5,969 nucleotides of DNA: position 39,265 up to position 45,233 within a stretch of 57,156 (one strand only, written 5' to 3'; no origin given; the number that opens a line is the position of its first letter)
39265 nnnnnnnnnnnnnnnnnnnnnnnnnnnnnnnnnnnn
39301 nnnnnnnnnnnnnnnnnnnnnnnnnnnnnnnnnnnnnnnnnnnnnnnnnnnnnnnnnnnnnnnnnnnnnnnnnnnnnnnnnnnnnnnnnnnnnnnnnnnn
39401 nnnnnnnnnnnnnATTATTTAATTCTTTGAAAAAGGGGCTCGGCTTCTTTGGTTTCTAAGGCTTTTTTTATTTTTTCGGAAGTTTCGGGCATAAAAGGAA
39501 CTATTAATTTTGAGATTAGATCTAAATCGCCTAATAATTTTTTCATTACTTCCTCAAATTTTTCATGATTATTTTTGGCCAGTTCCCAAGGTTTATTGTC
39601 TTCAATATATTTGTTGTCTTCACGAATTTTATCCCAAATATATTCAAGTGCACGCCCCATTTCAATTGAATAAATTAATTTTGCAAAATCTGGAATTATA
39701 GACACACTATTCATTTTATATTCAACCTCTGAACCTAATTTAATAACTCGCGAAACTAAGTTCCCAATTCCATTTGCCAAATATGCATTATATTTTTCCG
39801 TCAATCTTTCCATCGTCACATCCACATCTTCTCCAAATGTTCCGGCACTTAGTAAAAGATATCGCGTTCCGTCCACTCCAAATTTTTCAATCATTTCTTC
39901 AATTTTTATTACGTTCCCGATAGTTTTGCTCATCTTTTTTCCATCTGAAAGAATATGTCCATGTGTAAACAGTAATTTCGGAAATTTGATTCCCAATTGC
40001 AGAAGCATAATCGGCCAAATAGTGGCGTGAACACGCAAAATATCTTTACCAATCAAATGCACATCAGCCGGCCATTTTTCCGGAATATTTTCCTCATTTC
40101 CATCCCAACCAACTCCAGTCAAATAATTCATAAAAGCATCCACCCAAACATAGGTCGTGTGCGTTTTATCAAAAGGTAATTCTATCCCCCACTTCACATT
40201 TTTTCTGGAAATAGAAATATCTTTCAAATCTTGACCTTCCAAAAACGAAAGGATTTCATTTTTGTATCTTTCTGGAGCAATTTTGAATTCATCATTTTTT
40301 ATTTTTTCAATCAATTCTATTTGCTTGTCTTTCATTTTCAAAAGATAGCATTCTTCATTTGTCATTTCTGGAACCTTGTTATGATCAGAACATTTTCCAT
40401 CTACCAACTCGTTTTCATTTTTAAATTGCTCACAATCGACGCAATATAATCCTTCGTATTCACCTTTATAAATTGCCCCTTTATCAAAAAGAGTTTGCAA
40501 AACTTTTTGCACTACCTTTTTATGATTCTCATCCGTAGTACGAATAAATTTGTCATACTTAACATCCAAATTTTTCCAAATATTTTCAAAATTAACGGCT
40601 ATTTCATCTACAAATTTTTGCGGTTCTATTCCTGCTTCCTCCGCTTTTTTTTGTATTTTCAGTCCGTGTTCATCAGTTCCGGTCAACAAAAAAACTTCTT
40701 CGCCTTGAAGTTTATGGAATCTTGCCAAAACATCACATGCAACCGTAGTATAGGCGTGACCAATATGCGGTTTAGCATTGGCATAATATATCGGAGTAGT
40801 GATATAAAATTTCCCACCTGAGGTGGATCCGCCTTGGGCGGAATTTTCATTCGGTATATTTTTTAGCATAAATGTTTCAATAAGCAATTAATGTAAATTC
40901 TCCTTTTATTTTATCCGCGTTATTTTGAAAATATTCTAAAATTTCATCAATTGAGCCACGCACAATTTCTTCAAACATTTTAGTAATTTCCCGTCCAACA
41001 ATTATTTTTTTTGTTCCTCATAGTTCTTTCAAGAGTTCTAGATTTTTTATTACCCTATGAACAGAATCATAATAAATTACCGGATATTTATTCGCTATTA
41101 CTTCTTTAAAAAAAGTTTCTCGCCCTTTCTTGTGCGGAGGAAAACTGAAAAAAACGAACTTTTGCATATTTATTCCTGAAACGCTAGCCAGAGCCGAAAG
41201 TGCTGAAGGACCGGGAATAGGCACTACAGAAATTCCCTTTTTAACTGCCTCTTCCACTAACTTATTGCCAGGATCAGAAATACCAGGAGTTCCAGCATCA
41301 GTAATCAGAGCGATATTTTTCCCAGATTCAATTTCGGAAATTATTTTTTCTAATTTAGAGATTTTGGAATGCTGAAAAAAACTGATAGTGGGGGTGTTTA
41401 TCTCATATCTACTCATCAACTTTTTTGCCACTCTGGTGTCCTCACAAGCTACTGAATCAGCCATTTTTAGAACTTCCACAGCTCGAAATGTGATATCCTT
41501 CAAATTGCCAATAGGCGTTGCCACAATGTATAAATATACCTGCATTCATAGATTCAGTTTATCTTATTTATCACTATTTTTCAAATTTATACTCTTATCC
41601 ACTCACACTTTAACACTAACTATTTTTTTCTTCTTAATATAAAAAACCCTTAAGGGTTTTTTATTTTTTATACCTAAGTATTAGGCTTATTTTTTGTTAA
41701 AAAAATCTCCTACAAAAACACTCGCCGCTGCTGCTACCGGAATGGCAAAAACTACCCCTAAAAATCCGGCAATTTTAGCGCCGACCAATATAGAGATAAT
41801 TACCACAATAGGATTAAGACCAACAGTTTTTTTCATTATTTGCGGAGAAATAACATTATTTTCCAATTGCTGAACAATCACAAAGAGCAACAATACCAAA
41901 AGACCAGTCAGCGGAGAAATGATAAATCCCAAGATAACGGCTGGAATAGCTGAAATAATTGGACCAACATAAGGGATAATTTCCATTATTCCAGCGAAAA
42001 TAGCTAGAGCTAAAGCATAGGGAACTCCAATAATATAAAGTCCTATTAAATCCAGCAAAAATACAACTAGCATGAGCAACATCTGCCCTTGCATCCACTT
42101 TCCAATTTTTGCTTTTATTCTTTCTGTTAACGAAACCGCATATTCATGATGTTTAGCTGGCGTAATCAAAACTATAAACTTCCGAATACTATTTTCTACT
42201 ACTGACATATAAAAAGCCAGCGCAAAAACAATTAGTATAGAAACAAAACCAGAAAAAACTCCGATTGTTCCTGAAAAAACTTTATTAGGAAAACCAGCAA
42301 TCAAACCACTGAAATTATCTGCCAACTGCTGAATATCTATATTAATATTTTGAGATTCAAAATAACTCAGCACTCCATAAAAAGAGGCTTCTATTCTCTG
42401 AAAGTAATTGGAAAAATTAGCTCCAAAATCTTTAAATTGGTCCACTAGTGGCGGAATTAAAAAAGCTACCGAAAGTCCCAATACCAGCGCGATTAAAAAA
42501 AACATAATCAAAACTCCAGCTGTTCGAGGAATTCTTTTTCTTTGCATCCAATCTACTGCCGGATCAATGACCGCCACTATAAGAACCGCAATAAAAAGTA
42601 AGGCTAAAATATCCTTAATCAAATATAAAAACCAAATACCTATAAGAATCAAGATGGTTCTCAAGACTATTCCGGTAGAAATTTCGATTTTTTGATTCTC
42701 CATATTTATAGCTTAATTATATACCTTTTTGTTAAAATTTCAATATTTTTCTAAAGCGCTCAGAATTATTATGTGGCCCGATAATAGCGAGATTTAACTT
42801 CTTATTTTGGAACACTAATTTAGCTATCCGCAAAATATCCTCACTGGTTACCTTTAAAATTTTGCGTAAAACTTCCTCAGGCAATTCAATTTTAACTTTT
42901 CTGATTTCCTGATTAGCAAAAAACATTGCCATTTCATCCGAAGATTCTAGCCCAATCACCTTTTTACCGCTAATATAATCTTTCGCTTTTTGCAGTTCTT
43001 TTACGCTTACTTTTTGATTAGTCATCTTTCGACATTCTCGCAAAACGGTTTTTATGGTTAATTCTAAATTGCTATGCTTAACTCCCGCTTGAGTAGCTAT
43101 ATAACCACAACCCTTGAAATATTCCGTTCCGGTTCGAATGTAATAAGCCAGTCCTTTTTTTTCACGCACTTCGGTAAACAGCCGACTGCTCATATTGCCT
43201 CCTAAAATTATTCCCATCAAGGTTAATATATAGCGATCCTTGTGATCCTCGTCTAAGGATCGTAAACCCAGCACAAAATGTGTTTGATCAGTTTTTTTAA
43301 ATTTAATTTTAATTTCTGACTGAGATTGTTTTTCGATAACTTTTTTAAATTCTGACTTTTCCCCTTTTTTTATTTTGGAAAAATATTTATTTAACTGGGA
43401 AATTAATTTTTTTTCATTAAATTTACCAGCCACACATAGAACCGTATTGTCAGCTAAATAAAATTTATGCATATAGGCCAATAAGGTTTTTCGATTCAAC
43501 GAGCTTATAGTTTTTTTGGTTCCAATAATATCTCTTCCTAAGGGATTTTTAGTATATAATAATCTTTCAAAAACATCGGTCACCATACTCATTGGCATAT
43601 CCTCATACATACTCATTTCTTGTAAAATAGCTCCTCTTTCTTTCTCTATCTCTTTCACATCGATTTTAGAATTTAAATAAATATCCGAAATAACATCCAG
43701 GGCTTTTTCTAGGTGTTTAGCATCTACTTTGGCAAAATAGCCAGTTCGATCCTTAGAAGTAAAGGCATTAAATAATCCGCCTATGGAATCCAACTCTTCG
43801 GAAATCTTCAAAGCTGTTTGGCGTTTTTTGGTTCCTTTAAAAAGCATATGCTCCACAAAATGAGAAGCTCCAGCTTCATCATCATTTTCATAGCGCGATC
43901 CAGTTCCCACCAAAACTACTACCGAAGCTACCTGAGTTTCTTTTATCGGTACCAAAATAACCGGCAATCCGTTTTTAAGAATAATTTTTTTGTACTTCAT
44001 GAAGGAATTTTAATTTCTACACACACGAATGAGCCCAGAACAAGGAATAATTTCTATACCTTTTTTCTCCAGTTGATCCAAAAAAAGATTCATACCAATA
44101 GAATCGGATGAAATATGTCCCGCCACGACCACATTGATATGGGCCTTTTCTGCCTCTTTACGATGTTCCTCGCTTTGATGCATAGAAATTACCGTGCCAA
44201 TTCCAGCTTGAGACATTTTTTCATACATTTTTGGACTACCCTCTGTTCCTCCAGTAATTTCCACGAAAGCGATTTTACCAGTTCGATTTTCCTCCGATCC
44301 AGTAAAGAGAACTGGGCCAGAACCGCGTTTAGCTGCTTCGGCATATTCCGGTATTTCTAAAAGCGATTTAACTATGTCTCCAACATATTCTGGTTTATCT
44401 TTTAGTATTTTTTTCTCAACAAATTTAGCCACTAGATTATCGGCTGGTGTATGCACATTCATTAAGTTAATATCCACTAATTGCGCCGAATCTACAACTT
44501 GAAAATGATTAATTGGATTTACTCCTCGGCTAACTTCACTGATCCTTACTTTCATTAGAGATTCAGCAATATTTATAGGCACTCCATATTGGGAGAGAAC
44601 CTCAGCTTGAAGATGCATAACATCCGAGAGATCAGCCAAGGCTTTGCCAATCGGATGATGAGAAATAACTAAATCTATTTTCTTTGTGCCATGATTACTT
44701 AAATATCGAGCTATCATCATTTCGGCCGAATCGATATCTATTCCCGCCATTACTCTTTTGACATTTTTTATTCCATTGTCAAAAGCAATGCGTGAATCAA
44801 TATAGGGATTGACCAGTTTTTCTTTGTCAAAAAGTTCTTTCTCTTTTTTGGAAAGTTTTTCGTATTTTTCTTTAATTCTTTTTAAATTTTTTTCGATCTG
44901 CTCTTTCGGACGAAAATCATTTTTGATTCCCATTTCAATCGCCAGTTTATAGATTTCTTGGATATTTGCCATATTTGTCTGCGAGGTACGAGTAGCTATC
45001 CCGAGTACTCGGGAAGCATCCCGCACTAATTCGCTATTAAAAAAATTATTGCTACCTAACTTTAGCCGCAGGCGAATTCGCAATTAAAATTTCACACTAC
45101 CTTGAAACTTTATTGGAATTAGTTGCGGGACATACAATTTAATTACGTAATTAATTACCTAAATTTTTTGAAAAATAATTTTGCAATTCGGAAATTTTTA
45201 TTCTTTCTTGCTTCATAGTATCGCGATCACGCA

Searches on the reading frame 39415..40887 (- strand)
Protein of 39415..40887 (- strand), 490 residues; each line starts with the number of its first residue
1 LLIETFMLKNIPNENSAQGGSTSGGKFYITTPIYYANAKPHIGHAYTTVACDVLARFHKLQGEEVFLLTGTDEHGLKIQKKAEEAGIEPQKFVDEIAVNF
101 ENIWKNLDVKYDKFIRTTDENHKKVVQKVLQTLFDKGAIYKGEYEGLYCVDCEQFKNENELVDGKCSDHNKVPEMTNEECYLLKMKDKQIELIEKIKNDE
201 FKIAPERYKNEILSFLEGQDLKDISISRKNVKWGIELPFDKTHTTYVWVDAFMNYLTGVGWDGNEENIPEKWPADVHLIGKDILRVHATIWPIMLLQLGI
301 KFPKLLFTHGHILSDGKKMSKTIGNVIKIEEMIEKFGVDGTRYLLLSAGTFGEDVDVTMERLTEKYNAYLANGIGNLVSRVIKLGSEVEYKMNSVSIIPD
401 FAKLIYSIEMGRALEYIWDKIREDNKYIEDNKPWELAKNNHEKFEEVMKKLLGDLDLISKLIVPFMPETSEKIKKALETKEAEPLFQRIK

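Call 91: search_protein_families(library=pfam, proteins=[window:39415-40887:-], max_evalue=0.0001)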
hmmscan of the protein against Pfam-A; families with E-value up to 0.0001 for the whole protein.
window:39415-40887:- (490 aa): 4 families
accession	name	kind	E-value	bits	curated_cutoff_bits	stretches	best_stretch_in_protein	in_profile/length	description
PF09334.17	tRNA-synt_1g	-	4.3e-97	325.8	20.1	2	159-381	162-390/391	tRNA synthetases class I (M)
PF00133.28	tRNA-synt_1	-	8.4e-35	120.7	22.7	2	25-239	23-245/414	tRNA synthetases class I (I, L, M and V)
PF01406.26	tRNA-synt_1e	-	1.5e-16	61.1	27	2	38-171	21-152/301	tRNA synthetases class I (C) catalytic domain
PF19303.5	Anticodon_3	-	3.3e-06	27.5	23.5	1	422-482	46-106/152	Anticodon binding domain of methionyl tRNA ligase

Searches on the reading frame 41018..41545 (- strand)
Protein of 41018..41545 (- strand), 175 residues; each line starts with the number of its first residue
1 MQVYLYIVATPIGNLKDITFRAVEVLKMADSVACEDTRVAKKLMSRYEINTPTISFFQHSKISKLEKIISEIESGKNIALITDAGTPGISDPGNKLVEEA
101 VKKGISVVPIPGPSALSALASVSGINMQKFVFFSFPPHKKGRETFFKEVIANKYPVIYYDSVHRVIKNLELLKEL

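Call 91: search_protein_families(library=pfam, proteins=[window:41018-41545:-], max_evalue=0.0001)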
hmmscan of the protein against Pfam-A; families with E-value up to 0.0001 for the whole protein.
window:41018-41545:- (175 aa): 1 family
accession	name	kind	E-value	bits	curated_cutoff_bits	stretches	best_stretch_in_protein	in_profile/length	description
PF00590.25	TP_methylase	-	1.3e-27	97.6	27.8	1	5-175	2-182/212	Tetrapyrrole (Corrin/Porphyrin) Methylases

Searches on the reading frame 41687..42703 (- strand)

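Call 91: search_protein_families(library=pfam, proteins=[window:41687-42703:-], max_evalue=0.0001)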
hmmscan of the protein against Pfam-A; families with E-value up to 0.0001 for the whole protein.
window:41687-42703:- (338 aa): 1 family
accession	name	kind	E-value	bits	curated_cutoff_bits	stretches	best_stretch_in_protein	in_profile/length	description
PF01594.21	AI-2E_transport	-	4e-62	210.7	34.3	1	17-333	6-325/327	AI-2E family transporter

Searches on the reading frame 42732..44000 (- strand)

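Call 91: search_protein_families(library=pfam, proteins=[window:42732-44000:-], max_evalue=0.0001)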
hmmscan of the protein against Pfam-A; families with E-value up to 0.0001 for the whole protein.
window:42732-44000:- (422 aa): 2 families
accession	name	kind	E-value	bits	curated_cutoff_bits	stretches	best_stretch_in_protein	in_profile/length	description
PF00675.25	Peptidase_M16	-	8e-42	143.1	22.3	1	20-161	8-148/149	Insulinase (Peptidase family M16)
PF05193.26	Peptidase_M16_C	-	1.5e-38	132.9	23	1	167-341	1-179/181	Peptidase M16 inactive domain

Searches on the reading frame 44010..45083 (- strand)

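Call 91: search_protein_families(library=pfam, proteins=[window:44010-45083:-], max_evalue=0.0001)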
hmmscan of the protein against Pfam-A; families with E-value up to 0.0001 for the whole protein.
window:44010-45083:- (357 aa): 1 family
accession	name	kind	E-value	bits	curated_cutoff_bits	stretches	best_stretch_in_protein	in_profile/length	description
PF01784.24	DUF34_NIF3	-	8.3e-07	29.3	23.4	1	204-341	92-238/256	Duf34/NIF3 (NGG1p interacting factor 3)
